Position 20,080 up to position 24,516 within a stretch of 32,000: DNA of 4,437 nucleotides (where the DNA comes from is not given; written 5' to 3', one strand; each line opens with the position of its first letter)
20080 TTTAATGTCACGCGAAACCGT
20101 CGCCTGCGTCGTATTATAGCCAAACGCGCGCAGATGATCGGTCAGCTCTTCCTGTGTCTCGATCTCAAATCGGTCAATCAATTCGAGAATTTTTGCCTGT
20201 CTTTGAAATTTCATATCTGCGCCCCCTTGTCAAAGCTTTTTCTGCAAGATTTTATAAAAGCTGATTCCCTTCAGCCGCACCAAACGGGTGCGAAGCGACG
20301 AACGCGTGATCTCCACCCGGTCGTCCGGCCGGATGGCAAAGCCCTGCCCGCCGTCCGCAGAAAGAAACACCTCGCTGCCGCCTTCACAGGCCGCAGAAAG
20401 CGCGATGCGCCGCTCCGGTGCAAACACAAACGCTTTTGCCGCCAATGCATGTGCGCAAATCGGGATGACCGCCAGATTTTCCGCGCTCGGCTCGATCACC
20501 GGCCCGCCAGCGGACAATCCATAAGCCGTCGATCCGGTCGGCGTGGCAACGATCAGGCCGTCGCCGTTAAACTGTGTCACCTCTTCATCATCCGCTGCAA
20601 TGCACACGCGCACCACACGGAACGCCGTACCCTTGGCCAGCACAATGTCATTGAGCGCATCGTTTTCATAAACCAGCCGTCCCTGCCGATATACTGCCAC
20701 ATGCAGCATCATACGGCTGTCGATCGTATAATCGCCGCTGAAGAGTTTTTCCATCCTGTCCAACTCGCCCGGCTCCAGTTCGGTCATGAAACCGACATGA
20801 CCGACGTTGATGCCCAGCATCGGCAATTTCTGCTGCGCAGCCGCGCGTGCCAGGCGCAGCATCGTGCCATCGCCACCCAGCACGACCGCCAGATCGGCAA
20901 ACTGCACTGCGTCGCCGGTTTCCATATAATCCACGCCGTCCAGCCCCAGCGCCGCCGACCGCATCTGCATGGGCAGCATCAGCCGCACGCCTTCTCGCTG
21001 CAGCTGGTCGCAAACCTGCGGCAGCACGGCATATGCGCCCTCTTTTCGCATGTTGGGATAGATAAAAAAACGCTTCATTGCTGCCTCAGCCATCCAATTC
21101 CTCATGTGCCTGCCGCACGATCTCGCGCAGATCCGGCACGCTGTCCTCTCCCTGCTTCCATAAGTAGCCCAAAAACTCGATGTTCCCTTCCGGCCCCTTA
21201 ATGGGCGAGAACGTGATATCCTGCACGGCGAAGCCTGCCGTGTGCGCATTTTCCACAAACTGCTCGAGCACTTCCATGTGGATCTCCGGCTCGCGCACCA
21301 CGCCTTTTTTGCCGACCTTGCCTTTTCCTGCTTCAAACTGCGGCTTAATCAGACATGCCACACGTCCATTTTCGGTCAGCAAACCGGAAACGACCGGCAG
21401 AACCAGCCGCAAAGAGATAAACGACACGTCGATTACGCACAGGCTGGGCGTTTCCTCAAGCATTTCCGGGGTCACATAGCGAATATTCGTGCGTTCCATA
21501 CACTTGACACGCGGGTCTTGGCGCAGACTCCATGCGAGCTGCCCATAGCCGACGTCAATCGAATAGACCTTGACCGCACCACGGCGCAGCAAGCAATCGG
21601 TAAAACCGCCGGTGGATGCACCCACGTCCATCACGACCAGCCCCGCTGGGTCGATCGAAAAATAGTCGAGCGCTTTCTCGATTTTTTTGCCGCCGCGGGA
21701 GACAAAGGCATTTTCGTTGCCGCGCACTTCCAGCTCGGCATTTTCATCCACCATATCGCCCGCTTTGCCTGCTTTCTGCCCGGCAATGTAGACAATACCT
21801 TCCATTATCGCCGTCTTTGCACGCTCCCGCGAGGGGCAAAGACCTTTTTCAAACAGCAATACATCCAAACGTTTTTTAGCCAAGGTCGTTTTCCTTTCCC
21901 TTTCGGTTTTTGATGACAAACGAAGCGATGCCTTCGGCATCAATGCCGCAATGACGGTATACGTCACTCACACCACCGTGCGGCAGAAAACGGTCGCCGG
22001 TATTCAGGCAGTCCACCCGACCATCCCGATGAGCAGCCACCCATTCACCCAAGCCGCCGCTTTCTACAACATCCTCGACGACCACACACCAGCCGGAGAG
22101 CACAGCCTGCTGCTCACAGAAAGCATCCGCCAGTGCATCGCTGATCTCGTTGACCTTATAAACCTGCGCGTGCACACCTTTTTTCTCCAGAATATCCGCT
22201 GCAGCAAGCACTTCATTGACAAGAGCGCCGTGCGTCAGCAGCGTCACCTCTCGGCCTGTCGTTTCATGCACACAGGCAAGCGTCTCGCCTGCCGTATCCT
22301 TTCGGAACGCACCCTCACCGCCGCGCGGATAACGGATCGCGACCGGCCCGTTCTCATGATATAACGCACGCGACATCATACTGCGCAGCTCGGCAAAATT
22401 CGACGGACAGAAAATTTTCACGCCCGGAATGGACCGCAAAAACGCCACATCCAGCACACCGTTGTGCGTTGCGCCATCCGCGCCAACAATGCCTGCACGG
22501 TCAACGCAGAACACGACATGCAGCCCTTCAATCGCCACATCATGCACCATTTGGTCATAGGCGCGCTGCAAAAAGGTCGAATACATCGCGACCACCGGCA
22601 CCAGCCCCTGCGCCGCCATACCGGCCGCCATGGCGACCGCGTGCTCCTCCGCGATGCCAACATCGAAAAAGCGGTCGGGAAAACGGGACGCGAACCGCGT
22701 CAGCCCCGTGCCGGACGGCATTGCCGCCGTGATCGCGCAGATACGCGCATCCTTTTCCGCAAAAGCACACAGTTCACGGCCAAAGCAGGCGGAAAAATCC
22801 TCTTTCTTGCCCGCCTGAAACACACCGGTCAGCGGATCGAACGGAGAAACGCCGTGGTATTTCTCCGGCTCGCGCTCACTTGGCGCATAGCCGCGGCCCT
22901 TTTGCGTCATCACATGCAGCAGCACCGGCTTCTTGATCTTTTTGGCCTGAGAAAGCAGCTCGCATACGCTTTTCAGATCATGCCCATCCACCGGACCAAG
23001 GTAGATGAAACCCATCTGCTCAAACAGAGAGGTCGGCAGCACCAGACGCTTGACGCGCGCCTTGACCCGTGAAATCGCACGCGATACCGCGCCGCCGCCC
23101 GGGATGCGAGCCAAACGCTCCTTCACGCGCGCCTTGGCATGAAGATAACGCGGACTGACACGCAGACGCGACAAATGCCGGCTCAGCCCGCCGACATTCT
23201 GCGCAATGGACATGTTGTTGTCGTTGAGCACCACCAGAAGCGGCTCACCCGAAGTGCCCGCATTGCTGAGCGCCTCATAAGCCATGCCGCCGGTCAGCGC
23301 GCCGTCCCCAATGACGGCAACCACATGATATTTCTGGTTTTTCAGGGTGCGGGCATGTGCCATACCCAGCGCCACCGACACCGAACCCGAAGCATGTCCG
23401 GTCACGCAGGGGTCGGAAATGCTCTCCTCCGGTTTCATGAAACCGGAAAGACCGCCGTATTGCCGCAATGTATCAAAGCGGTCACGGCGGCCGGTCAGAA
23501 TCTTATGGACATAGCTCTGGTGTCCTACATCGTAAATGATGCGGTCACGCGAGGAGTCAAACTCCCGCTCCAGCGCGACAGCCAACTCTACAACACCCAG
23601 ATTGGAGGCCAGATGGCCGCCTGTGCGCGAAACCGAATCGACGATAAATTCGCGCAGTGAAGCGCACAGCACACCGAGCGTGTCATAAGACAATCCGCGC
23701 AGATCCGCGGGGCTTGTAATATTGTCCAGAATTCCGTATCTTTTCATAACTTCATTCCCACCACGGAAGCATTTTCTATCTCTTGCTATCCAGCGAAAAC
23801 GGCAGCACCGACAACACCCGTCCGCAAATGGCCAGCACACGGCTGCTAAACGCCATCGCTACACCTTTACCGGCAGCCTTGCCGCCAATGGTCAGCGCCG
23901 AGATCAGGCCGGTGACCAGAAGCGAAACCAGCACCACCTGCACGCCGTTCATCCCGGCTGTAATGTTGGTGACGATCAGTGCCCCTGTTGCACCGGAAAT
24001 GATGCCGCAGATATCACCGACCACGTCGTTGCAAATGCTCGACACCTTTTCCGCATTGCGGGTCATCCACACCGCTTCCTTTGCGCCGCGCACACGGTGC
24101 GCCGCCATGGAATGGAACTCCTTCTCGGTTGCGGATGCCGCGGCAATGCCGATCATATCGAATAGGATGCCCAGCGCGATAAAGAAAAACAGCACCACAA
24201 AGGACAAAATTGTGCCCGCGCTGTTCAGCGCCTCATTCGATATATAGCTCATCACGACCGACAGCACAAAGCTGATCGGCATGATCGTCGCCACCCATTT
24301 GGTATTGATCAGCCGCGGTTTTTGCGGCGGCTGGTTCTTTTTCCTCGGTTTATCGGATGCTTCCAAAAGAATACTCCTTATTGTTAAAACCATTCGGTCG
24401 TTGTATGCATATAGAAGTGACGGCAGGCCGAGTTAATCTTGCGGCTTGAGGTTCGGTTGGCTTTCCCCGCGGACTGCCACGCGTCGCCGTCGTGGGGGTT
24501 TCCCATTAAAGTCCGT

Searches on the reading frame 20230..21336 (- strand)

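Call 4: search_protein_families(library=pfam, proteins=[window:20230-21336:-])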
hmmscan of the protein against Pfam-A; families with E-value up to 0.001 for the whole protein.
window:20230-21336:- (368 aa): 2 families
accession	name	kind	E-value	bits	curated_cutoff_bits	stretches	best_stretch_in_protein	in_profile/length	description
PF20143.4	NAD_kinase_C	-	1.5e-26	93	23.7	1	228-354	1-125/126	ATP-NAD kinase C-terminal domain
PF01513.26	NAD_kinase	-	1.1e-15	58.6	25.5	1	145-194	71-120/130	ATP-NAD kinase N-terminal domain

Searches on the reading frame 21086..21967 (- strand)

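Call 4: search_protein_families(library=pfam, proteins=[window:21086-21967:-])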
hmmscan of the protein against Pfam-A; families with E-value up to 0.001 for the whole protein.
window:21086-21967:- (293 aa): 3 families
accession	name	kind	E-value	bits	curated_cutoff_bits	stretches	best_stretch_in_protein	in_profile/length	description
PF01728.25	FtsJ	-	2.7e-41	141.9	24.1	1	88-267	1-177/181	FtsJ-like methyltransferase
PF01479.30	S4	-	4.1e-11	42.9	22.8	1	33-78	2-47/48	S4 domain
PF22421.1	SYY_C-terminal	-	0.00011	22.5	27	1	30-81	17-68/83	Tyrosine--tRNA ligase SYY-like C-terminal domain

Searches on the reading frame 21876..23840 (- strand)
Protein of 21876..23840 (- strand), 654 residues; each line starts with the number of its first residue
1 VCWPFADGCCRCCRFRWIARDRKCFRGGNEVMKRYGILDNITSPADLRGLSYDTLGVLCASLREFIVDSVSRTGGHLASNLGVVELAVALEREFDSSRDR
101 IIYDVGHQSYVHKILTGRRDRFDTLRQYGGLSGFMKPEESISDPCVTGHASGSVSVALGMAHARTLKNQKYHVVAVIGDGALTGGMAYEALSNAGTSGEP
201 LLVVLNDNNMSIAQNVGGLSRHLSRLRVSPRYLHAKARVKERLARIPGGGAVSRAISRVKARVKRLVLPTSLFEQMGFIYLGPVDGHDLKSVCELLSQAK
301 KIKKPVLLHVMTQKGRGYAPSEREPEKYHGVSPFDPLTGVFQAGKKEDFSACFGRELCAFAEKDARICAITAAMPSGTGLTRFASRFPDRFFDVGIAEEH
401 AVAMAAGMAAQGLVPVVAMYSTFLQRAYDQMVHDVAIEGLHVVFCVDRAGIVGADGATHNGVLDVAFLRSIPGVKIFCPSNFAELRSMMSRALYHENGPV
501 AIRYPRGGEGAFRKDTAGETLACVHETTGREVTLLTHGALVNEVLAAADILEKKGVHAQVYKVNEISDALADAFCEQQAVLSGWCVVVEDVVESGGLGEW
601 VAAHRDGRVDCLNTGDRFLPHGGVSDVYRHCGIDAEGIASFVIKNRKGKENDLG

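Call 4: search_protein_families(library=pfam, proteins=[window:21876-23840:-])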
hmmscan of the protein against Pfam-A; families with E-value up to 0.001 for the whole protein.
window:21876-23840:- (654 aa): 7 families
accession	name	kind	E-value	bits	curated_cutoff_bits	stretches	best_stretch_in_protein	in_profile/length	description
PF13292.11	DXP_synthase_N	-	2.6e-112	375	21.2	1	38-312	1-274/274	1-deoxy-D-xylulose-5-phosphate synthase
PF02779.29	Transket_pyr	-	1e-47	162.4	27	1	348-507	4-170/174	Transketolase, pyrimidine binding domain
PF02780.25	Transketolase_C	-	5.4e-11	42.9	25.9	1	526-638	6-124/124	Transketolase, C-terminal domain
PF00456.26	Transketolase_N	-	8e-10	38.6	22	1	61-214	8-189/334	Transketolase, thiamine diphosphate binding domain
PF02775.26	TPP_enzyme_C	-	5.6e-05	23.4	21.9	1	146-210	26-84/151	Thiamine pyrophosphate enzyme, C-terminal TPP binding domain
PF22613.1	Transketolase_C_1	-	0.00064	20.3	27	0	528-593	10-78/113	Transketolase-like TK C-terminal domain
PF00676.26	E1_dh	-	0.00065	19.2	22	0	154-211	107-164/300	Dehydrogenase E1 component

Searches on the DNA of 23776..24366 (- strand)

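Call 11: search_rna_families(sources=[L007, L010, L013, L016, L019, L021, L023, L026, L028, L031, L032, L034, L035, L039, L041, L044, L048, L051, L054, L058], threshold=gathering)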
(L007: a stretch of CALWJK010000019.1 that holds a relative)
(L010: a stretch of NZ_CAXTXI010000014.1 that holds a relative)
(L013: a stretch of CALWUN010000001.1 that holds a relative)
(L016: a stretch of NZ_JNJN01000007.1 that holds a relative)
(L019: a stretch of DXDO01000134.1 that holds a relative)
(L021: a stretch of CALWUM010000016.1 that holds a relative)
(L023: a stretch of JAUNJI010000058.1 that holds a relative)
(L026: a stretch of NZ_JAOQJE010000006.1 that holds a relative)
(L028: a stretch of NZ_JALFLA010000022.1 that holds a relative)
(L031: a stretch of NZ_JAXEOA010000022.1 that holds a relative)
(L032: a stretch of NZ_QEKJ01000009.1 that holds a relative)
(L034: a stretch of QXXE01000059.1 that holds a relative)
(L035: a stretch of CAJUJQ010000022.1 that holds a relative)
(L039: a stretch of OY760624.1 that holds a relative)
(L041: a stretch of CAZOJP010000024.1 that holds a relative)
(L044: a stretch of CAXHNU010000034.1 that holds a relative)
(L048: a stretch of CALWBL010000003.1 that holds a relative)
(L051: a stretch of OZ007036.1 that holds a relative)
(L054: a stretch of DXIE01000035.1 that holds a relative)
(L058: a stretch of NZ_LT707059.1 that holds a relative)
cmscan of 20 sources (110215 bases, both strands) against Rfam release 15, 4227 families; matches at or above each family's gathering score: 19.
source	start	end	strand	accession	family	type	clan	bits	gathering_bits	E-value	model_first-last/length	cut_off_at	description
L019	1758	2451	+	RF01071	OLE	Gene;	-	476.1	50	2.3e-136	1-616/616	no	Ornate Large Extremophilic RNA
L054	1758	2438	+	RF01071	OLE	Gene;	-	470.5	50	1e-134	1-616/616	no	Ornate Large Extremophilic RNA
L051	1753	2438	+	RF01071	OLE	Gene;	-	466.7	50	1.4e-133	1-616/616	no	Ornate Large Extremophilic RNA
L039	1777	2447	+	RF01071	OLE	Gene;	-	466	50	2.3e-133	1-616/616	no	Ornate Large Extremophilic RNA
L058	1796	2448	+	RF01071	OLE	Gene;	-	466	50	2.2e-133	1-616/616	no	Ornate Large Extremophilic RNA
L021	1763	2455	+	RF01071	OLE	Gene;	-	464.7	50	5.4e-133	1-616/616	no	Ornate Large Extremophilic RNA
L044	1759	2433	+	RF01071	OLE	Gene;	-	464.7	50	5.4e-133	1-616/616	no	Ornate Large Extremophilic RNA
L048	1758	2436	+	RF01071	OLE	Gene;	-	463.8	50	1e-132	1-616/616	no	Ornate Large Extremophilic RNA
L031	1769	2455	+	RF01071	OLE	Gene;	-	459.9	50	1.5e-131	1-616/616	no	Ornate Large Extremophilic RNA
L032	1644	2311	+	RF01071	OLE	Gene;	-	459.3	50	2.2e-131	1-616/616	no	Ornate Large Extremophilic RNA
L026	1767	2461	+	RF01071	OLE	Gene;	-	455.7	50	2.6e-130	1-616/616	no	Ornate Large Extremophilic RNA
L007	1783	2466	+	RF01071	OLE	Gene;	-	455.4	50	3.1e-130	1-616/616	no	Ornate Large Extremophilic RNA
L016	1690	2385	+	RF01071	OLE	Gene;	-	454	50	8.3e-130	1-616/616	no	Ornate Large Extremophilic RNA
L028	1791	2461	+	RF01071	OLE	Gene;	-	453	50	1.6e-129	1-616/616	no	Ornate Large Extremophilic RNA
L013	1776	2460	+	RF01071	OLE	Gene;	-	452.8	50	1.8e-129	1-616/616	no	Ornate Large Extremophilic RNA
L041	1801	2442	+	RF01071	OLE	Gene;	-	450.8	50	7e-129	1-616/616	no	Ornate Large Extremophilic RNA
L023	1682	2371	+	RF01071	OLE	Gene;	-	448.1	50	4.5e-128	1-616/616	no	Ornate Large Extremophilic RNA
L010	1779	2465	+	RF01071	OLE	Gene;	-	445.6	50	2.5e-127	1-616/616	no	Ornate Large Extremophilic RNA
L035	977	1695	+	RF01071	OLE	Gene;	-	409.8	50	1.1e-116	1-616/616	no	Ornate Large Extremophilic RNA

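Call 23: search_rna_families(source=L007, start=1700, end=2520, threshold=gathering, show_alignments=1)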
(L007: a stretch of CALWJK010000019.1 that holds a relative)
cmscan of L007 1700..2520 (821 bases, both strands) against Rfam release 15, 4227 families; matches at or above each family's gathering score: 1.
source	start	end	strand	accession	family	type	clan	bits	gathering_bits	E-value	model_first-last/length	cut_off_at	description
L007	1783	2466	+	RF01071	OLE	Gene;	-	455.4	50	2.3e-132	1-616/616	no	Ornate Large Extremophilic RNA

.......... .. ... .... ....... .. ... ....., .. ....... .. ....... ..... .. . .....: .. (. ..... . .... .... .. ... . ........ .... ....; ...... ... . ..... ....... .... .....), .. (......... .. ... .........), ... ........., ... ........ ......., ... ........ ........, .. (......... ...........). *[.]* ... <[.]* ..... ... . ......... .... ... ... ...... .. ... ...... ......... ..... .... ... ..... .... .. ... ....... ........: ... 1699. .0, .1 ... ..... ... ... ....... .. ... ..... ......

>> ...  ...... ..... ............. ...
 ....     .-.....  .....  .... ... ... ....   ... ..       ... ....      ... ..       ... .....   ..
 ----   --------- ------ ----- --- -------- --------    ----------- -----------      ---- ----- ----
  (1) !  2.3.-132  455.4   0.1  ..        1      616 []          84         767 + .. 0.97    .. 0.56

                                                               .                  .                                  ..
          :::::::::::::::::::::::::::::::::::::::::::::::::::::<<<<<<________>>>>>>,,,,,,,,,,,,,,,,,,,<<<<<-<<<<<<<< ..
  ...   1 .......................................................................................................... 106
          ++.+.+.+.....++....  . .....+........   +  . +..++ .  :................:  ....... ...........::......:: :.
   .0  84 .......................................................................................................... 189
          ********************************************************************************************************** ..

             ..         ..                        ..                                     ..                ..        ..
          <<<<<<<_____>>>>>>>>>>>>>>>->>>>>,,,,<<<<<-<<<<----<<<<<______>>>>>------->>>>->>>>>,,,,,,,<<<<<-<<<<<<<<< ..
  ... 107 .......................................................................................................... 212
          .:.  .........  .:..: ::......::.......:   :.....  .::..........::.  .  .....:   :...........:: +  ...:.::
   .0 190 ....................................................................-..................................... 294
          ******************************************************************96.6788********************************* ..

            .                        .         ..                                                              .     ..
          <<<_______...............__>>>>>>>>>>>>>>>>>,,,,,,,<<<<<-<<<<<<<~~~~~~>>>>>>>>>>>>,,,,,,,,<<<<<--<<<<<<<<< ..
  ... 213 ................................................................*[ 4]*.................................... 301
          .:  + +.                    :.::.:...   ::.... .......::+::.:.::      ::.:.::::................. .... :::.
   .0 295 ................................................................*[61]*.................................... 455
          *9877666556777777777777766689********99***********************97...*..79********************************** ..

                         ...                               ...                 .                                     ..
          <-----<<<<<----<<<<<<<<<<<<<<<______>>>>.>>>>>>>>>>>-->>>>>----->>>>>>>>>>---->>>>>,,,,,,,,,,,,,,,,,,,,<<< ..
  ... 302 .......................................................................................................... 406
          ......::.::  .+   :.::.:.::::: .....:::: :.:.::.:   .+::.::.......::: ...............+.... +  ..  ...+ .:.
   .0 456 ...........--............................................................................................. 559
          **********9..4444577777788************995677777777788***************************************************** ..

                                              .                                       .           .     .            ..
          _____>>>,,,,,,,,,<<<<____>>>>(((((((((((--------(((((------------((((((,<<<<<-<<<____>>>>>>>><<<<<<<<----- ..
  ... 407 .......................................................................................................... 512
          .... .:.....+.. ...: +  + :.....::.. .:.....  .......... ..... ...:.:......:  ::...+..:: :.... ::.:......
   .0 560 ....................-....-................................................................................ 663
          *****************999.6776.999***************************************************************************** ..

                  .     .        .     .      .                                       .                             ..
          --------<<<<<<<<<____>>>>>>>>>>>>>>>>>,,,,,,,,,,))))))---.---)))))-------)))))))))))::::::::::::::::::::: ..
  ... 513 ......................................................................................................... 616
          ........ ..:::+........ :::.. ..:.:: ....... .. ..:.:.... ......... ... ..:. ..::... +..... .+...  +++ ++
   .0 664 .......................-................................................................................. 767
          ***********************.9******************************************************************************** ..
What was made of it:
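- Call 23: the Rfam score is 455 in the intact 93%-identical relative, against 417 in the window.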
